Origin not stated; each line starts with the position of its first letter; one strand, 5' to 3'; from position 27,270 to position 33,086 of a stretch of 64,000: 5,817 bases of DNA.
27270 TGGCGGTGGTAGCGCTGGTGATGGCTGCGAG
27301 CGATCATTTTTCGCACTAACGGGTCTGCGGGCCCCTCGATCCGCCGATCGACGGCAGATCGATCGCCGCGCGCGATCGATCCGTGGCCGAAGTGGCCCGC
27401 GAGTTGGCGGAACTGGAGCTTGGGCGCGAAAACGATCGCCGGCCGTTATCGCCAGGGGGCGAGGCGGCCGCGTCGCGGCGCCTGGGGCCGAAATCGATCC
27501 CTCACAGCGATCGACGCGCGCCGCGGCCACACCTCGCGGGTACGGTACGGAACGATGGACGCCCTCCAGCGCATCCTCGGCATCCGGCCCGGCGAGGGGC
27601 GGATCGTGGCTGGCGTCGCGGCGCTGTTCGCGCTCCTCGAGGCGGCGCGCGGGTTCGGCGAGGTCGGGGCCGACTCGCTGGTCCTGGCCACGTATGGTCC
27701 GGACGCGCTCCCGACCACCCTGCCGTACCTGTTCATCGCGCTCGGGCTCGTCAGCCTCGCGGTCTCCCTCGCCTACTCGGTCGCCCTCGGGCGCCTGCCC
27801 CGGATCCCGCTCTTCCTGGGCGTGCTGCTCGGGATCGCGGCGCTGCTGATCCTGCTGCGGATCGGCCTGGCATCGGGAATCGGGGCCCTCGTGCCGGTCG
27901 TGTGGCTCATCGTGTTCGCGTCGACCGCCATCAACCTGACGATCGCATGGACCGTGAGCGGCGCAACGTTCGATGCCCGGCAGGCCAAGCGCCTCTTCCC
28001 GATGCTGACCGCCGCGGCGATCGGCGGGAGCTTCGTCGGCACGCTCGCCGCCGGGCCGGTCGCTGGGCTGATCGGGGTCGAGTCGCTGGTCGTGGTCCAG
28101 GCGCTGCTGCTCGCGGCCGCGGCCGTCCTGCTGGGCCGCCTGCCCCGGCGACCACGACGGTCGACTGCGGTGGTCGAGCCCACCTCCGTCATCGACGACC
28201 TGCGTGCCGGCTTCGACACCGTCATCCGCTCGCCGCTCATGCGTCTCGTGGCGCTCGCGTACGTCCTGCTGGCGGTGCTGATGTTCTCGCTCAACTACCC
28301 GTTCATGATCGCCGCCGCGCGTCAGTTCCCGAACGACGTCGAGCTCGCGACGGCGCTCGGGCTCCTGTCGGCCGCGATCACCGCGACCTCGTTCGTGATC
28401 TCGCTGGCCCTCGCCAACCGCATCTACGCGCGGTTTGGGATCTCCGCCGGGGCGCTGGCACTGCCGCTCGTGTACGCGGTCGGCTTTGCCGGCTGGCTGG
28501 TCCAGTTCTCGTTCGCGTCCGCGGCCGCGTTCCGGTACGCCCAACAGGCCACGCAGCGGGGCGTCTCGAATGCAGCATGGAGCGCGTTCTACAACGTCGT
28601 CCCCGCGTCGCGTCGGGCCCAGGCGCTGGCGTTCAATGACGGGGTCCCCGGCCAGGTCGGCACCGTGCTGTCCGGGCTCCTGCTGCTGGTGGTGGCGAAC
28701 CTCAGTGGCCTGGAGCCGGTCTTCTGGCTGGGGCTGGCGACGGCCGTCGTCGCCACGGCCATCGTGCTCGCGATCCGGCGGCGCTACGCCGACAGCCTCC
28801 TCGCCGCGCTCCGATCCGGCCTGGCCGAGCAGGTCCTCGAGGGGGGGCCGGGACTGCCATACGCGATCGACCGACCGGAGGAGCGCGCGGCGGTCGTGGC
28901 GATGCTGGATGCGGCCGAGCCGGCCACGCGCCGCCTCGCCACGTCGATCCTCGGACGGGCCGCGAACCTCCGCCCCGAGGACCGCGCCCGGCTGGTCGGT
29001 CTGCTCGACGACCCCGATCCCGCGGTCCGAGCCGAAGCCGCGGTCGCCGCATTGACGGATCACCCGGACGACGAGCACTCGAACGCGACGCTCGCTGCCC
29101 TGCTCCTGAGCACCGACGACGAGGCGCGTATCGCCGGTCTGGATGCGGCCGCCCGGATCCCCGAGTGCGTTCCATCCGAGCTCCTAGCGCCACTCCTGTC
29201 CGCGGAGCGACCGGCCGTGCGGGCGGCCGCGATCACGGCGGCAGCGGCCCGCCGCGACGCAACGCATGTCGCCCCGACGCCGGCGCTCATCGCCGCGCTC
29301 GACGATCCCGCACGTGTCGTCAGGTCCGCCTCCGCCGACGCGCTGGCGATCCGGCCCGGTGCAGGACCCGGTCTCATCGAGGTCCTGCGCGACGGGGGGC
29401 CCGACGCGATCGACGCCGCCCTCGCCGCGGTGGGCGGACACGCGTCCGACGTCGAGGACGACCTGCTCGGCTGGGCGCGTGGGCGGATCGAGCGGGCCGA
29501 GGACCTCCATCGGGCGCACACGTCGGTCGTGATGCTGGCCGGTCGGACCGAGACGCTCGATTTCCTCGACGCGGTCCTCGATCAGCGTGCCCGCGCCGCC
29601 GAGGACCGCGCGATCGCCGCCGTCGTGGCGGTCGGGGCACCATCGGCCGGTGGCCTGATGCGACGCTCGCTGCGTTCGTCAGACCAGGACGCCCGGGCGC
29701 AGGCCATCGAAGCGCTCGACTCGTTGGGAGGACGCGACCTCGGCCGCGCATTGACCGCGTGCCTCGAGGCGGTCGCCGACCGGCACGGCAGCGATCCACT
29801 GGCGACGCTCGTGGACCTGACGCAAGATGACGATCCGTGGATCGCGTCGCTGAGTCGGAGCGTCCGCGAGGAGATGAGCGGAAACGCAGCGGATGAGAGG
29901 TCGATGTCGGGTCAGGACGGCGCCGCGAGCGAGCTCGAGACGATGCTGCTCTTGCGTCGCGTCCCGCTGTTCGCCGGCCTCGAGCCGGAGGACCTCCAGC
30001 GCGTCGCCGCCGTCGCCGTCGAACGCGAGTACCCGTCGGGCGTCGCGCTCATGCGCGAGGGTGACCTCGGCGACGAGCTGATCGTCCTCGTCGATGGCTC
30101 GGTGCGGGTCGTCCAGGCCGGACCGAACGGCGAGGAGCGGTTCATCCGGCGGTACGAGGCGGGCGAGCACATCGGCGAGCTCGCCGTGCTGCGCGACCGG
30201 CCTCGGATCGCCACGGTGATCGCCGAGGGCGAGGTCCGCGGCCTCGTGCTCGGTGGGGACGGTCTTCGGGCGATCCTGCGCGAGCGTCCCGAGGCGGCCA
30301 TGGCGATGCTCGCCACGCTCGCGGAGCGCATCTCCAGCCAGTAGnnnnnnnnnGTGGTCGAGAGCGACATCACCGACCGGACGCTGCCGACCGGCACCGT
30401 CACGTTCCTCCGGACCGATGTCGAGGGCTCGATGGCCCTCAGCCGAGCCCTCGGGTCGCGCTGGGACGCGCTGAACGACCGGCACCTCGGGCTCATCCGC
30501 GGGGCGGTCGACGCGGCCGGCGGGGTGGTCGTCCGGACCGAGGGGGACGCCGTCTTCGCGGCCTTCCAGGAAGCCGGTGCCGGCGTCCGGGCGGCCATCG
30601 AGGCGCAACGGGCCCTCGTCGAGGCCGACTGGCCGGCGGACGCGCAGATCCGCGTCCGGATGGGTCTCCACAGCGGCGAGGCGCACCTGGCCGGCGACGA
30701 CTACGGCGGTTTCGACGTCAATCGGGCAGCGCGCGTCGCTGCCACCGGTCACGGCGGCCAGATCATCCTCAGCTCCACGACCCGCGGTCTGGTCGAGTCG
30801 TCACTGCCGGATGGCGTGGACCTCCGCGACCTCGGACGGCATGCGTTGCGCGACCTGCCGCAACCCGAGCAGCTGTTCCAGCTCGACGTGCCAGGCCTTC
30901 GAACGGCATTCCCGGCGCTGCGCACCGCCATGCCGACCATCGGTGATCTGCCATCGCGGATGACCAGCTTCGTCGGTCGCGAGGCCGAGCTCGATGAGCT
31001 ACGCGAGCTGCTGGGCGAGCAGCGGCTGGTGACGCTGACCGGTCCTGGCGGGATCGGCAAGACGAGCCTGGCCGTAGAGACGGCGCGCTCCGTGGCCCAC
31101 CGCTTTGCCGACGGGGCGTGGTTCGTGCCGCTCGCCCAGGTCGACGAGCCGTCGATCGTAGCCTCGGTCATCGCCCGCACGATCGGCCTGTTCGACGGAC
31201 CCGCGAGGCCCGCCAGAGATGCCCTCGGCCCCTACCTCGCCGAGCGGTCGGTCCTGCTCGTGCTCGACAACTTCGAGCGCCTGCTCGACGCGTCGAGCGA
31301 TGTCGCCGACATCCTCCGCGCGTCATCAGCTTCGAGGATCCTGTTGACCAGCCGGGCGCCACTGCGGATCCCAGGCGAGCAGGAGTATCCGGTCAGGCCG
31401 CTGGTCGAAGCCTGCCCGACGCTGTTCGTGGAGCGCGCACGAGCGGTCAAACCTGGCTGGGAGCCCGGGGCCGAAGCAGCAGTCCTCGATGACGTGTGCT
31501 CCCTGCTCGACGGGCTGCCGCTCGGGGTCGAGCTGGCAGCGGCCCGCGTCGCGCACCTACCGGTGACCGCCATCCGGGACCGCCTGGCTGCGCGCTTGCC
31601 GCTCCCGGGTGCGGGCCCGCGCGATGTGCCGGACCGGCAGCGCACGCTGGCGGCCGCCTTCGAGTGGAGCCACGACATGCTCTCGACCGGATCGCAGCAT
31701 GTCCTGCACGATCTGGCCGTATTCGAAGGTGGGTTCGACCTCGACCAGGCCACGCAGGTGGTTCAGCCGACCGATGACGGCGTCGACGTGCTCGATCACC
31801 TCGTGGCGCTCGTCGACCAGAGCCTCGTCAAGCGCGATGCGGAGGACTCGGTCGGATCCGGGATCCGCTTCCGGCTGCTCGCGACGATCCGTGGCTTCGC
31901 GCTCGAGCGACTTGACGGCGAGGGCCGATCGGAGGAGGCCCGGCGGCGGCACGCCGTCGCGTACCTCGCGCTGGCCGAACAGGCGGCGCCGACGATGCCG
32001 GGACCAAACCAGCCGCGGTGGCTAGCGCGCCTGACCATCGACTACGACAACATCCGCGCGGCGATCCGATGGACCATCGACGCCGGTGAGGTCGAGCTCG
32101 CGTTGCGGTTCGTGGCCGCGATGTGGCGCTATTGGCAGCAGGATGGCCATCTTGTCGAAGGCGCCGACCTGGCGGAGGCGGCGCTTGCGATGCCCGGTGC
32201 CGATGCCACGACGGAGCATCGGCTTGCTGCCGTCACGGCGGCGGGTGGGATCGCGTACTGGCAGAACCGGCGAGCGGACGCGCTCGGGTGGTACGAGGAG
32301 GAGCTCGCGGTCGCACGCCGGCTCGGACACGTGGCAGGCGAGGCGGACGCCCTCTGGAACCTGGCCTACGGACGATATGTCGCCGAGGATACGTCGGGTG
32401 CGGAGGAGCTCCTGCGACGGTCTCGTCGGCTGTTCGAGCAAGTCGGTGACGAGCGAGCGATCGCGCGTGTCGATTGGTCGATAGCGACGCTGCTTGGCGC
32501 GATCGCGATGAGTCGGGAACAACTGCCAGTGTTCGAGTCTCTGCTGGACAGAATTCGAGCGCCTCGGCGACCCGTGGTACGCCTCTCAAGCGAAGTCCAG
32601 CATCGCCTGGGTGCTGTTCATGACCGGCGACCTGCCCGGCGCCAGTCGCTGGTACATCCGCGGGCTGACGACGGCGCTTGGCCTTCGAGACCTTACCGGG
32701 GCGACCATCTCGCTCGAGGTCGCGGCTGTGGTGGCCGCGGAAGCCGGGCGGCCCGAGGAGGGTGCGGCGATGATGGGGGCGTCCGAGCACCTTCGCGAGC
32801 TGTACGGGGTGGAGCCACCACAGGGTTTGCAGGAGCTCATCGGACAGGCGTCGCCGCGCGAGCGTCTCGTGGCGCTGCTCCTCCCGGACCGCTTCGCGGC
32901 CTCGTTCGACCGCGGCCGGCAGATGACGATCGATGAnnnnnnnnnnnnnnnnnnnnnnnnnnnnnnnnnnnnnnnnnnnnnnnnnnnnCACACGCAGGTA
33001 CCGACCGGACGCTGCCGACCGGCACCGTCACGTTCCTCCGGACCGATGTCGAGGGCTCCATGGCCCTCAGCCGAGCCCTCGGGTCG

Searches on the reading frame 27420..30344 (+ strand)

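Call 5: search_protein_families(library=pfam, max_evalue=0.01, proteins=[window:27420-30344:+])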
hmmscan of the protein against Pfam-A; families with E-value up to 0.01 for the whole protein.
window:27420-30344:+ (974 aa): 3 families
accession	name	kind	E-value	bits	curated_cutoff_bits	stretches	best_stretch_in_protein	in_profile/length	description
PF00027.35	cNMP_binding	-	2.6e-18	66.2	27.5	1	868-955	1-88/89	Cyclic nucleotide-binding domain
PF13646.12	HEAT_2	-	1.5e-11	44.9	27.7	2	588-659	3-74/88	HEAT repeats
PF07690.21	MFS_1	-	0.008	15.6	33.4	0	98-361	31-298/347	Major Facilitator Superfamily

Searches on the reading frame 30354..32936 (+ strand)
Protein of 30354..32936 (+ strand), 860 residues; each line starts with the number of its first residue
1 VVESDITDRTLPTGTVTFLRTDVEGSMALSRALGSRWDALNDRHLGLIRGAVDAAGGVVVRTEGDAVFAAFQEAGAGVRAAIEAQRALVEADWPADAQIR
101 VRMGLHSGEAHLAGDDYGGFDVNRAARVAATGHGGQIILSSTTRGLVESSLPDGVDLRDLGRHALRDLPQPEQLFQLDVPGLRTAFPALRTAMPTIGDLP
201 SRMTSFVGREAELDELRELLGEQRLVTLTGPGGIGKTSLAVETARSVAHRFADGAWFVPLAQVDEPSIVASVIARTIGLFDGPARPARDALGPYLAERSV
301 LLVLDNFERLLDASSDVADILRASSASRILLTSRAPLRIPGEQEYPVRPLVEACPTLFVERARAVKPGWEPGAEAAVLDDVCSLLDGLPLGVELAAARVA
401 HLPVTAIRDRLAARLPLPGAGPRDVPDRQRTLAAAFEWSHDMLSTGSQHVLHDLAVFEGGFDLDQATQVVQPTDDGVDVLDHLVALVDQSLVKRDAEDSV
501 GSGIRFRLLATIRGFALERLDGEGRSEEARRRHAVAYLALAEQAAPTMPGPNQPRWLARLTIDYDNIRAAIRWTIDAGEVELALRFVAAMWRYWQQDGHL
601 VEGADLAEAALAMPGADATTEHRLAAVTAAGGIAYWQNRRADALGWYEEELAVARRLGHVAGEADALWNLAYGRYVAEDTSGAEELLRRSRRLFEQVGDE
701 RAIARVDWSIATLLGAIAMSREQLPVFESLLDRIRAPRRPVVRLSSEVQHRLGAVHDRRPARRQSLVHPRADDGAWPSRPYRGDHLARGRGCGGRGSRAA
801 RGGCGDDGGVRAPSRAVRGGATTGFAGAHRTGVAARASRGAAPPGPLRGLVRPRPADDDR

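Call 5: search_protein_families(library=pfam, max_evalue=0.01, proteins=[window:30354-32936:+])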
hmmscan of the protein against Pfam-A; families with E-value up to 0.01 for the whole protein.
window:30354-32936:+ (860 aa): 9 families
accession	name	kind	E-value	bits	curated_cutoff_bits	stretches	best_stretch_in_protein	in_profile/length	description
PF13191.12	AAA_16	-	1.8e-08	35.5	32.6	1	206-274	2-84/167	AAA ATPase domain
PF00931.28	NB-ARC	-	8.7e-06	25.6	23.5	1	215-335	7-137/248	NB-ARC domain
PF20703.3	nSTAND1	-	1.8e-05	25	27.1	1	204-241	14-51/379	Novel STAND NTPase 1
PF00211.25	Guanylate_cyc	-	3.1e-05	24.1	21.9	1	13-148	6-156/183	Adenylate and Guanylate cyclase catalytic domain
PF13481.12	AAA_25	-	3.3e-05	24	27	1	217-257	27-64/195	AAA domain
PF13401.12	AAA_22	-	7.4e-05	23.5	27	1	222-321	4-104/130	AAA domain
PF20720.3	nSTAND3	-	0.00055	20.1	27.2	1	212-266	6-57/155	Novel STAND NTPase 3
PF01637.24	ATPase_2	-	0.0013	19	33.2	1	206-265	1-62/225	ATPase domain predominantly from Archaea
PF13424.12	TPR_12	-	0.0064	17.1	30.1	1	630-696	9-77/77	Tetratricopeptide repeat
